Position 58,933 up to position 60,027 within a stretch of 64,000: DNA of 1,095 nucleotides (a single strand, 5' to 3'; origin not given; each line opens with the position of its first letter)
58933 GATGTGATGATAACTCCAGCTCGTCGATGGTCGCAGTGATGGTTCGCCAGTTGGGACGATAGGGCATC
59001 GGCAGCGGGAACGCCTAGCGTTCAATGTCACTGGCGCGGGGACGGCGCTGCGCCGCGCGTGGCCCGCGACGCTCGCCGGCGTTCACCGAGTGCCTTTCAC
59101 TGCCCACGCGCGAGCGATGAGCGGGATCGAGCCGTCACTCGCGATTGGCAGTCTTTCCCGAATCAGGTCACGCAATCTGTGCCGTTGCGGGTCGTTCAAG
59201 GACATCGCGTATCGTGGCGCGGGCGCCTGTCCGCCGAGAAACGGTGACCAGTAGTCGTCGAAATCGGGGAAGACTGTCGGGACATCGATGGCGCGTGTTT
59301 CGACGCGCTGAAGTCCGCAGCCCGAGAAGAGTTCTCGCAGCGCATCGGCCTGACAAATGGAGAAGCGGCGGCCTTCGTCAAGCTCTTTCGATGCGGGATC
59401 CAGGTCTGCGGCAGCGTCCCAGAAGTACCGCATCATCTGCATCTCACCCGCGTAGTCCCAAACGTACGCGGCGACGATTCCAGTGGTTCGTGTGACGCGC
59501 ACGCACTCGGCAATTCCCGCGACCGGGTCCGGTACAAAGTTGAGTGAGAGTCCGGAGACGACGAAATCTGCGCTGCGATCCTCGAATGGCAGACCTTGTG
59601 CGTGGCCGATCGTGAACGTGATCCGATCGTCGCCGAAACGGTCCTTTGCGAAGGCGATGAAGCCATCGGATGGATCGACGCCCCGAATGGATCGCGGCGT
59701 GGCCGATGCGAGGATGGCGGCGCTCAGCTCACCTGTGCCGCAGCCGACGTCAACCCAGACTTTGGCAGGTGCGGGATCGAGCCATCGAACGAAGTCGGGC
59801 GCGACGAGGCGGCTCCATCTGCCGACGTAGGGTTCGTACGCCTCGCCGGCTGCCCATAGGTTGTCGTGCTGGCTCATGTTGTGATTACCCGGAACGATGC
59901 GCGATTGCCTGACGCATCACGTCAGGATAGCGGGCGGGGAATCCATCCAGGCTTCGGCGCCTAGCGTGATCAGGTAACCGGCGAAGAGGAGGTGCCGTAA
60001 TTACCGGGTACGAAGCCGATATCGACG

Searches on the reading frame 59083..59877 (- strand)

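Call 3: search_protein_families(library=pfam, proteins=[window:59083-59877:-], max_evalue=0.1)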
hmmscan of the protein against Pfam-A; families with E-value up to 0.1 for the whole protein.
window:59083-59877:- (264 aa): 10 families
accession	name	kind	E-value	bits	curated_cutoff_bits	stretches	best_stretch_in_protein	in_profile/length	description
PF08241.18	Methyltransf_11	-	4.7e-19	69.2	21.2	1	42-136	1-94/95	Methyltransferase domain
PF13649.12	Methyltransf_25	-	3.6e-16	60.1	27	1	42-133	2-97/97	Methyltransferase domain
PF08242.18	Methyltransf_12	-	9.1e-11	42.8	30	1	42-134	1-97/98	Methyltransferase domain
PF13847.12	Methyltransf_31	-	3.8e-10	40.1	27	1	39-137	5-109/145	Methyltransferase domain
PF01209.24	Ubie_methyltran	-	2.4e-08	34.1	20.1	1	39-136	49-150/233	ubiE/COQ5 methyltransferase family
PF13489.12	Methyltransf_23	-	1.6e-07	31.7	27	1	35-192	20-162/164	Methyltransferase domain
PF05175.20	MTS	-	0.0013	18.8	23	1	32-108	26-104/170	Methyltransferase small domain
PF05148.21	Methyltransf_8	-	0.025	14.9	27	0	13-135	47-154/219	Hypothetical methyltransferase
PF01728.25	FtsJ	-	0.04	14.3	24.1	1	37-110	21-99/181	FtsJ-like methyltransferase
PF01795.25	Methyltransf_5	-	0.066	13.1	27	1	28-91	11-74/309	MraW methylase family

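Call 4: search_protein_families(library=ncbifam, proteins=[window:59083-59877:-], max_evalue=0.1)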
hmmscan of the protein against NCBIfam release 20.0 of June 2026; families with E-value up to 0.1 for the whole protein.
window:59083-59877:- (264 aa): 35 families (the best 25 are shown)
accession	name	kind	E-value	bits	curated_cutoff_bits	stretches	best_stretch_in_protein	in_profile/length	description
NF001244.0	PRK00216.1-5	equivalog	1.4e-15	57.3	216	1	29-136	40-152/236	bifunctional demethylmenaquinone methyltransferase/2-methoxy-6-polyprenyl-1,4-benzoquinol methylase UbiE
TIGR01934.1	MenG_MenH_UbiE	subfamily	6e-14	51.9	158.35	1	29-136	31-140/223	ubiquinone/menaquinone biosynthesis methyltransferase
TIGR02072.1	BioC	equivalog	5e-13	49.4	184.95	1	30-136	24-131/244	malonyl-ACP O-methyltransferase BioC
NF045667.1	MTase_DVU1556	equivalog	1.2e-11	44.5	155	1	36-135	21-117/213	DVU_1556 family methyltransferase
NF001243.0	PRK00216.1-4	equivalog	4.8e-11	42.4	235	1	36-136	46-150/237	demethylmenaquinone methyltransferase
TIGR02752.1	MenG_heptapren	equivalog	6.3e-11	42.2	419.85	1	39-136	47-148/231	demethylmenaquinone methyltransferase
NF001241.0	PRK00216.1-2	equivalog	1.2e-08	34.8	327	1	31-136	45-146/231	demethylmenaquinone methyltransferase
NF041537.1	ArsM_AhpD_UU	exception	1.3e-08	34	510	1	41-133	80-176/345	arsenite methyltransferase/AhpD domain selenoprotein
NF040539.1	AST_met_ArsM_2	exception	1e-07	32.1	240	1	41-135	60-161/262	putative arsinothricin biosynthesis methyltransferase ArsM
NF047649.1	MTase_UXPK_star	exception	1.7e-07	30.5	460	1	37-133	77-177/283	methyltransferase/UXPK-star double selenoprotein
NF008823.0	PRK11873.1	subfamily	2.1e-07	30.7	263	1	40-136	80-180/272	arsenite methyltransferase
NF045823.1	PthPhpthDimycoMt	equivalog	3.5e-07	29.6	300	1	41-136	70-165/256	phthiotriol/phenolphthiotriol dimycocerosates methyltransferase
NF045825.1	FAmtase_mtf2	equivalog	5.5e-07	29.1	400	1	41-135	62-156/248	fatty-acid O-methyltransferase Mtf2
NF045882.1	PLipidMtase_Leg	equivalog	1.1e-06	28.6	390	1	42-157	47-162/207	phospholipid N-methyltransferase PmtA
NF043040.1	corrin_prot_MT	hypoth_equivalog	1.9e-06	27.4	180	1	42-112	46-120/216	corrinoid protein-associated methyltransferase CpaM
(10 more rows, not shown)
